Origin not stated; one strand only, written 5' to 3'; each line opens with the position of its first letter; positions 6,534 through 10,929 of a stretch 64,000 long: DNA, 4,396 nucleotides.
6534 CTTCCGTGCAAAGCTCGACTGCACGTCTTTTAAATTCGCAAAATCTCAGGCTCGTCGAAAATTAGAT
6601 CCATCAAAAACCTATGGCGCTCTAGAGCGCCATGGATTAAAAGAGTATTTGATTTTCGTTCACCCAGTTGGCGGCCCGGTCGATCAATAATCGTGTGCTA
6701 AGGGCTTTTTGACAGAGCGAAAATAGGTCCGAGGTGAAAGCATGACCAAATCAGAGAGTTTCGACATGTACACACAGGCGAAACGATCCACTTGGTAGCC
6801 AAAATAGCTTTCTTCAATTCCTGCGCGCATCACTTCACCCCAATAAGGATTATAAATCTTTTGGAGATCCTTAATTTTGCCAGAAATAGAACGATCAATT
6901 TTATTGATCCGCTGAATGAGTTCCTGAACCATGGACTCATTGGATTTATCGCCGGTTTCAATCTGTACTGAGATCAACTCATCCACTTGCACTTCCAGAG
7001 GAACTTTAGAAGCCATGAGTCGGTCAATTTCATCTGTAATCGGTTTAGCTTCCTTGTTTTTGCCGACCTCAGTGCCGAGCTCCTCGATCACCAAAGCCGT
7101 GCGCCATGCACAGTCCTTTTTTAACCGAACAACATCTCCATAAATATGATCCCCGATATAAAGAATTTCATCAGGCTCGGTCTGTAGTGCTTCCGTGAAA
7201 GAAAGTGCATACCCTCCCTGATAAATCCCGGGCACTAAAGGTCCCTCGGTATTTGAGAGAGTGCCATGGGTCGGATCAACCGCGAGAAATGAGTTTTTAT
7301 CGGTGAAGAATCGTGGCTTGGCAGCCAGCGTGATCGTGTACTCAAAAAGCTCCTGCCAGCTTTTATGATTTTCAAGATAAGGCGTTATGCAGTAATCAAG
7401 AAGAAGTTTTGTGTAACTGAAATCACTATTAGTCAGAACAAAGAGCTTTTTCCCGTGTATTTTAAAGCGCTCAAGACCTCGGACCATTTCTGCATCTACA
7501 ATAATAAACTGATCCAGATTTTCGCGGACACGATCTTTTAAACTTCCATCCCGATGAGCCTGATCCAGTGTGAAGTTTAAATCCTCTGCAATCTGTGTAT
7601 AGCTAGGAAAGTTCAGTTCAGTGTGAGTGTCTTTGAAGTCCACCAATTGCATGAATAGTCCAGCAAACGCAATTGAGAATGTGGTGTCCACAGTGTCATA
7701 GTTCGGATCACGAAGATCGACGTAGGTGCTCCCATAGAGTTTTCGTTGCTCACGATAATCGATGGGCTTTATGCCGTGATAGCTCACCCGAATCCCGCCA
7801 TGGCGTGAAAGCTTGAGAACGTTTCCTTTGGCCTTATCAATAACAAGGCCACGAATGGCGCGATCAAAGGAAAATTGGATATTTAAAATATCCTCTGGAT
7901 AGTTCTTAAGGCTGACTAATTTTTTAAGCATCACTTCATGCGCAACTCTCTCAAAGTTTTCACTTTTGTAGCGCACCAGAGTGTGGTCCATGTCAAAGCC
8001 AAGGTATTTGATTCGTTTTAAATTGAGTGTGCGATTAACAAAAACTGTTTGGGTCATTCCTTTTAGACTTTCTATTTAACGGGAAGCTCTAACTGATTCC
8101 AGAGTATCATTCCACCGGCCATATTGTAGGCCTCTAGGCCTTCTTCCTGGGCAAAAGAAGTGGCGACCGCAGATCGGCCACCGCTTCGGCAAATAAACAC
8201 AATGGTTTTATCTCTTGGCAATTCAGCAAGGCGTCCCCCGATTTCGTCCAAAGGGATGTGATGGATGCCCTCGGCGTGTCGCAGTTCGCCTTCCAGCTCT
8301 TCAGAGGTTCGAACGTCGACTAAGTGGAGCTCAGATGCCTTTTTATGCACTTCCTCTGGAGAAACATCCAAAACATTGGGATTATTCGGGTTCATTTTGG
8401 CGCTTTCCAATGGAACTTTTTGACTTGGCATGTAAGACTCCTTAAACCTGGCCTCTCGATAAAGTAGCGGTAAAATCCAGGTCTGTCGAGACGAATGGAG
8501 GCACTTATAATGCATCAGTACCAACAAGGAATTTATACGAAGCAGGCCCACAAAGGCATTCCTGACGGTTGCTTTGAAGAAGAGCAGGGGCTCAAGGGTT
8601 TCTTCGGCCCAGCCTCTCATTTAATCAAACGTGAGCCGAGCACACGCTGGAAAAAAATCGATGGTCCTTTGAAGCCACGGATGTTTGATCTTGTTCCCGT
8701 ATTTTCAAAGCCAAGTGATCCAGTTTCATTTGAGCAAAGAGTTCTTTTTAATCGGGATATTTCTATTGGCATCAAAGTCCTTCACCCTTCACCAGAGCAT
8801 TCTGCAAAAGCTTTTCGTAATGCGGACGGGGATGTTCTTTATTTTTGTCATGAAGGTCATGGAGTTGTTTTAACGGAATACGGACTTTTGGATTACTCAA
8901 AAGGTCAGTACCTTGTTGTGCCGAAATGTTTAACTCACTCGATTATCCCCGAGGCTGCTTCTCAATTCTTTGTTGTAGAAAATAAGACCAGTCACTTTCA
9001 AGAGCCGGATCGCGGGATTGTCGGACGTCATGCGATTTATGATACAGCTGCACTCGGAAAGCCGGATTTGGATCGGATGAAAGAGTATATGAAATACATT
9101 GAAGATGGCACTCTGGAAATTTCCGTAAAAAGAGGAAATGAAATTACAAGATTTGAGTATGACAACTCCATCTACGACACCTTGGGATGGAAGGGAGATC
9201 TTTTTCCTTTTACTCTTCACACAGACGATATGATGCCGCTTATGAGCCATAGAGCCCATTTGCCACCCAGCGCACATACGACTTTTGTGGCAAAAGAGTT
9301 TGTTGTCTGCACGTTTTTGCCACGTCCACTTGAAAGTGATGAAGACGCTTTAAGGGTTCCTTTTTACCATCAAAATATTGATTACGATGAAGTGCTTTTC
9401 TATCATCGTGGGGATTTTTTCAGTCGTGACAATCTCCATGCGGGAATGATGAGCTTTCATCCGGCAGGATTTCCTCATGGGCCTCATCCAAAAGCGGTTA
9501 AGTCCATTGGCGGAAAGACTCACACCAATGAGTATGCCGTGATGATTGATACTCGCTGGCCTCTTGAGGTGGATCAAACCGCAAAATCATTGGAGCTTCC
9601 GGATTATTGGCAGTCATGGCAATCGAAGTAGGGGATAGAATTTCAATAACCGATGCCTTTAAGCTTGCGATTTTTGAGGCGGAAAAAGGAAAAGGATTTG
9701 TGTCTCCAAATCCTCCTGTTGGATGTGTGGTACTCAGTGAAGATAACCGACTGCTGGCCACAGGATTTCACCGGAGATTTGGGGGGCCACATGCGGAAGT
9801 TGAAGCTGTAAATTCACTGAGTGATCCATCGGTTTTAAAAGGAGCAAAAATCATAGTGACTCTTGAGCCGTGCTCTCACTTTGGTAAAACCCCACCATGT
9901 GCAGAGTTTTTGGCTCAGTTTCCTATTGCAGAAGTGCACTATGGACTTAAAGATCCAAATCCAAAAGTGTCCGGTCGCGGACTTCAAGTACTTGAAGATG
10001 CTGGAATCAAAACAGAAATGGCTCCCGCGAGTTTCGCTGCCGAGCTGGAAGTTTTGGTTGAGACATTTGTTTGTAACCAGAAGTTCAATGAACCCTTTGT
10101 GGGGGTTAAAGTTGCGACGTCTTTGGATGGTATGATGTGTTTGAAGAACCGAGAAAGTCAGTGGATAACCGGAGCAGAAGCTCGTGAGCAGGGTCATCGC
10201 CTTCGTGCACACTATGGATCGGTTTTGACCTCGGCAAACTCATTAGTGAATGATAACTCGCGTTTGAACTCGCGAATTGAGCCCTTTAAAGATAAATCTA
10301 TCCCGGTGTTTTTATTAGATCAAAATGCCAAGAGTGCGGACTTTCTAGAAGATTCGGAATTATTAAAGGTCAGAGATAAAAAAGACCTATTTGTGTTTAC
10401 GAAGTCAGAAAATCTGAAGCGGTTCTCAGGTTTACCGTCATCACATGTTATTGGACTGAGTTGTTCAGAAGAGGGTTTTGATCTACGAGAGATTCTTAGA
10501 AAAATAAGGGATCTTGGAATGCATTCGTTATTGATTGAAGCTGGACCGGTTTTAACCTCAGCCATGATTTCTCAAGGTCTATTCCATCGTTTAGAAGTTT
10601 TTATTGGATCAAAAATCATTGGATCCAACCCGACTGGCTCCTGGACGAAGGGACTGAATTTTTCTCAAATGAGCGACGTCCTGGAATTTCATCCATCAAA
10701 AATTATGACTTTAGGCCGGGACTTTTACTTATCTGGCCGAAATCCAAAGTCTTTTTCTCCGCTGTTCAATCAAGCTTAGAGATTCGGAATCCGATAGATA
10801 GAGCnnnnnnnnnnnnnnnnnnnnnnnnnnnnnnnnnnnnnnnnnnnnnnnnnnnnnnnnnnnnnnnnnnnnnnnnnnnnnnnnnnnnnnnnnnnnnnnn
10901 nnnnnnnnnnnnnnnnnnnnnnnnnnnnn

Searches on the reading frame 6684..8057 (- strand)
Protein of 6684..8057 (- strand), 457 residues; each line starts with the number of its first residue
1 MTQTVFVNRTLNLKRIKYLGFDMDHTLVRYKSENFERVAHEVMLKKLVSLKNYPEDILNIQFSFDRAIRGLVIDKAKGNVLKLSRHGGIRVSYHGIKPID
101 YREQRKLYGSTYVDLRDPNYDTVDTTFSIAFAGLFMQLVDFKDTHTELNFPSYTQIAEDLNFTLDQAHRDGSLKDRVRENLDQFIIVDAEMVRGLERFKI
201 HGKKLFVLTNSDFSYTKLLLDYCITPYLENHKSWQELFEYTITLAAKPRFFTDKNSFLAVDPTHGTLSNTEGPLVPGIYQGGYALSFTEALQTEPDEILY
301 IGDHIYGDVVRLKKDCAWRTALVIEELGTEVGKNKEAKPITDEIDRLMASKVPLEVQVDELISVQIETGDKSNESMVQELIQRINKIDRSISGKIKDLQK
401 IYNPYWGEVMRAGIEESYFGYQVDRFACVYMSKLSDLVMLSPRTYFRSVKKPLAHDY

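Call 84: search_protein_families(library=pfam, max_evalue=0.00001, proteins=[window:6684-8057:-])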
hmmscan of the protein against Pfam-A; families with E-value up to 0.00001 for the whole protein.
window:6684-8057:- (457 aa): 1 family
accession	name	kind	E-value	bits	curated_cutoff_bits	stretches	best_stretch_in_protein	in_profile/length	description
PF05761.20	5_nucleotid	-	7.2e-139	464.1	28.5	1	5-456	1-458/460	5' nucleotidase family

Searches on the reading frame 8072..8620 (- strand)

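Call 84: search_protein_families(library=pfam, max_evalue=0.00001, proteins=[window:8072-8620:-])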
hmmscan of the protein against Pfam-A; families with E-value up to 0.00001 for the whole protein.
window:8072-8620:- (182 aa): 1 family
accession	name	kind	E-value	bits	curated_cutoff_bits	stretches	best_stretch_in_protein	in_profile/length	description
PF00581.25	Rhodanese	-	1.3e-12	48.5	22.2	1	88-175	2-100/102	Rhodanese-like domain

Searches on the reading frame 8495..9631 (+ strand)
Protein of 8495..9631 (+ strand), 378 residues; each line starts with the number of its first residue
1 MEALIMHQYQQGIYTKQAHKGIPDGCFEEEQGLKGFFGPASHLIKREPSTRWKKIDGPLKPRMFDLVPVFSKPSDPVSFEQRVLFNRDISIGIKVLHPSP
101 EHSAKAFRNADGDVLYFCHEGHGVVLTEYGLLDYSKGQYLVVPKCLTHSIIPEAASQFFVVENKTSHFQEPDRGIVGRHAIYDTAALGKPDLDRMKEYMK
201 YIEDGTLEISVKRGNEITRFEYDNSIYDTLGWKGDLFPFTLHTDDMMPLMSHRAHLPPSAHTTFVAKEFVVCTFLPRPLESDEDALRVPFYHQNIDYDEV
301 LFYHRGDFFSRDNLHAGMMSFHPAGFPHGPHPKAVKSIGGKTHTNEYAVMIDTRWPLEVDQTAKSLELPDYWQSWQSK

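Call 85: search_protein_families(library=pfam, max_evalue=0.00001, proteins=[window:8495-9631:+])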
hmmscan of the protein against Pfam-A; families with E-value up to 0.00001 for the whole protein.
window:8495-9631:+ (378 aa): 2 families
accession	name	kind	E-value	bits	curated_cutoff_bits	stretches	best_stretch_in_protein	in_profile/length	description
PF20510.4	HgmA_N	-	5e-12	46.1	20.2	1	93-240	127-270/273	Homogentisate 1,2-dioxygenase N-terminal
PF04209.19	HgmA_C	-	5.2e-06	26.8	21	1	259-377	26-148/153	Homogentisate 1,2-dioxygenase C-terminal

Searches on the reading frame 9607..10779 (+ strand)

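Call 85: search_protein_families(library=pfam, max_evalue=0.00001, proteins=[window:9607-10779:+])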
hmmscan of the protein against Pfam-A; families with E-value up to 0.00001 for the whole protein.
window:9607-10779:+ (390 aa): 2 families
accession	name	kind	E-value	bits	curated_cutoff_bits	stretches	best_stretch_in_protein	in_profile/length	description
PF01872.23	RibD_C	-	2.8e-25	89.7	24.1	1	163-373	1-195/197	RibD C-terminal domain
PF00383.29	dCMP_cyt_deam_1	-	7.5e-14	51.9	25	1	17-113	7-101/102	Cytidine and deoxycytidylate deaminase zinc-binding region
